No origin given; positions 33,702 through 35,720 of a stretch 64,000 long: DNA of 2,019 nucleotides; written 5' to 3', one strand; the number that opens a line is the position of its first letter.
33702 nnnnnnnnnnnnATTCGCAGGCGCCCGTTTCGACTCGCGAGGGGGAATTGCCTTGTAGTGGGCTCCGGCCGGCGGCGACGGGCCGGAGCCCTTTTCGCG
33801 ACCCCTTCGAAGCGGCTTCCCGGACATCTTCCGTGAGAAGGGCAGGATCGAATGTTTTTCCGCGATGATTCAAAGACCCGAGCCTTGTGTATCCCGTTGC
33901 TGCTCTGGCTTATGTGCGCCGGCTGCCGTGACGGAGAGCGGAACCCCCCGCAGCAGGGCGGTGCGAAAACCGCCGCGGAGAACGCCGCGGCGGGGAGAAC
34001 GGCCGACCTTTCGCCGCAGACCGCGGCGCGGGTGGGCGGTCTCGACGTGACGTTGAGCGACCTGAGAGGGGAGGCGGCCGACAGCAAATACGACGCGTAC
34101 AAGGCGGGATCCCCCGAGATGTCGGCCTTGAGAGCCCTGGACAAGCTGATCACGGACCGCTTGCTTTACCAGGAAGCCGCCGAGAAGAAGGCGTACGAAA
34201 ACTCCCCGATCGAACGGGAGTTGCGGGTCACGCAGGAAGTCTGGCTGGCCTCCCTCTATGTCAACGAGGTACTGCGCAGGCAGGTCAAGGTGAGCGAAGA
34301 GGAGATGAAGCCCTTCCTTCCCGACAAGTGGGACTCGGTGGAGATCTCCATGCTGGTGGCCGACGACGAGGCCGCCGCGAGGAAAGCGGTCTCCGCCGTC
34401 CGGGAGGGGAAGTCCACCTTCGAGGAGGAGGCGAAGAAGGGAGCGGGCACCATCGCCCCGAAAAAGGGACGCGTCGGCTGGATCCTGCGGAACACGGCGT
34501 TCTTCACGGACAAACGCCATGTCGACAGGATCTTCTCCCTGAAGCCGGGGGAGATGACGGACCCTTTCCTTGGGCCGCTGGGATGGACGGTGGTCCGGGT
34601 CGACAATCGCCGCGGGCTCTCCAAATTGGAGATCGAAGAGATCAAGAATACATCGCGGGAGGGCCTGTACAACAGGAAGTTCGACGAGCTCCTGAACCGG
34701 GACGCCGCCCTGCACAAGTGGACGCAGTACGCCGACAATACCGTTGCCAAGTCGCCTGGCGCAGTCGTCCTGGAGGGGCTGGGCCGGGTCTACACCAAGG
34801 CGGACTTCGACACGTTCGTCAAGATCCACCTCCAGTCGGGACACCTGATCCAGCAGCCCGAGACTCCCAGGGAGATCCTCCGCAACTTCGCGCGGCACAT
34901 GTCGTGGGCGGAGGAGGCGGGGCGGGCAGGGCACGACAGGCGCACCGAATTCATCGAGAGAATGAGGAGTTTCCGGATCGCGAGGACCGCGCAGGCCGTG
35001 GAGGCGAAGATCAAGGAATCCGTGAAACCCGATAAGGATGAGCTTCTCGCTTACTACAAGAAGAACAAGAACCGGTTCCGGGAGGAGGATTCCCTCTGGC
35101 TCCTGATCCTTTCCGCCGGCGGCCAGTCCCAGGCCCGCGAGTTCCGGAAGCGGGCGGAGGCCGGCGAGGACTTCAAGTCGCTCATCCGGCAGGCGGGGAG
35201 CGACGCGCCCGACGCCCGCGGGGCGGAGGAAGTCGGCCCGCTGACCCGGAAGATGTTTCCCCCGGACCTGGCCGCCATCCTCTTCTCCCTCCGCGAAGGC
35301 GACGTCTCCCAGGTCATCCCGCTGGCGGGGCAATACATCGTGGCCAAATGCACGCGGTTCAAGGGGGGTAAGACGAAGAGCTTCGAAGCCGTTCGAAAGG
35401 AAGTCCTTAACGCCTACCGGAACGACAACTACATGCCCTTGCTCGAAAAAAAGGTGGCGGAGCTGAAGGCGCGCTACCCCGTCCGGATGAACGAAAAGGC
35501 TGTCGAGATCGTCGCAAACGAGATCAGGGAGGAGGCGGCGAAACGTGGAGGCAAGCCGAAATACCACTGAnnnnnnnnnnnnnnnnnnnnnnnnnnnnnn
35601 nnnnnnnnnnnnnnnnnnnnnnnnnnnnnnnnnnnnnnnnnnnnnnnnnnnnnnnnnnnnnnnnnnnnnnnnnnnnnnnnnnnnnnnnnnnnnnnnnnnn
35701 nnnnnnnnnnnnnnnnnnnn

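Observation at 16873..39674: A 23-kb cytochrome island: 7 multihaem cytochromes (at least 59 haems), a dedicated ResB/CcsA pair, 4 TlpA-type reductases plus 2 Cys-less TlpA-TPR proteins in the island, NapH-like polyferredoxin, SurA-like chaperone and a haem-sensing sigma-54 two-component system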

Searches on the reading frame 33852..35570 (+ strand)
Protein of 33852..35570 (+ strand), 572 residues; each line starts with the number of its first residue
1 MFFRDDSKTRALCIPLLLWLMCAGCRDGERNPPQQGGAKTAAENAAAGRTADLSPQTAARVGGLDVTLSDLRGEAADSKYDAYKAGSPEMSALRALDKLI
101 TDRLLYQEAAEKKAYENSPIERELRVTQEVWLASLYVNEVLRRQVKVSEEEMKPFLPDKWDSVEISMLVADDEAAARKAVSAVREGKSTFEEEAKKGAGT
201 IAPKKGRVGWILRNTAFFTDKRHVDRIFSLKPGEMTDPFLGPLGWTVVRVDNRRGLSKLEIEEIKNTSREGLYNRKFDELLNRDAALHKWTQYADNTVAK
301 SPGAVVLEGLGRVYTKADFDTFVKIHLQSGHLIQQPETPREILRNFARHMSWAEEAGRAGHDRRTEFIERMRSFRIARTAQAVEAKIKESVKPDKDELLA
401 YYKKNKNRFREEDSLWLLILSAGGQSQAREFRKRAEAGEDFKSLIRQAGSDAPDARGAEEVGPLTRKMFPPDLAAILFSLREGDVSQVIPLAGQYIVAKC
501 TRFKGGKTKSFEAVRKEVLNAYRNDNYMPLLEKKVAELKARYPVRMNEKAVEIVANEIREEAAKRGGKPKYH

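Call 5: search_protein_families(library=pfam, proteins=[window:33852-35570:+], max_evalue=0.01)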
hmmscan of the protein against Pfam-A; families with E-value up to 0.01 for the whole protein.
window:33852-35570:+ (572 aa): 3 families
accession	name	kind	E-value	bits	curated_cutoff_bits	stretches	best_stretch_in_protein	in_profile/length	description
PF13145.12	Rotamase_2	-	4.8e-28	98.9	27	2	393-516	1-121/121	PPIC-type PPIASE domain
PF00639.27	Rotamase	-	6.9e-15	56.2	21.7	2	173-251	19-96/97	PPIC-type PPIASE domain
PF13616.12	Rotamase_3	-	2.2e-07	31.9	22.5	0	176-253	40-115/116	PPIC-type PPIASE domain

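Call 7: search_protein_families(library=ncbifam, proteins=[window:33852-35570:+], max_evalue=0.001)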
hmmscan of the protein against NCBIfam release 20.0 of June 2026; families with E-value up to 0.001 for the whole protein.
window:33852-35570:+ (572 aa): 7 families
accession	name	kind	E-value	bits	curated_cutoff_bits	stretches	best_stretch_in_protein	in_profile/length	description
NF000809.0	PRK00059.1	equivalog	7.7e-21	74.8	303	2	378-550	159-334/336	peptidylprolyl isomerase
NF008054.0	PRK10788.1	equivalog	5.8e-12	45.1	493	1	385-525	241-380/626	peptidylprolyl isomerase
NF002827.0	PRK03002.1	equivalog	1.2e-07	31.1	343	0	162-278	136-249/285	peptidylprolyl isomerase PrsA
TIGR02933.1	nifM_nitrog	equivalog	4.1e-07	30.1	168.2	0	171-276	136-243/256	nitrogen fixation protein NifM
NF008038.0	PRK10770.1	equivalog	9.1e-07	28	394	1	164-279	293-408/431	peptidylprolyl isomerase SurA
TIGR02925.1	cis_trans_EpsD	equivalog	4.8e-05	23.1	108.9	1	54-155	25-125/232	EpsD family peptidyl-prolyl cis-trans isomerase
NF002824.0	PRK02998.1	subfamily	6.5e-05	22.4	360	0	425-518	145-236/283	peptidylprolyl isomerase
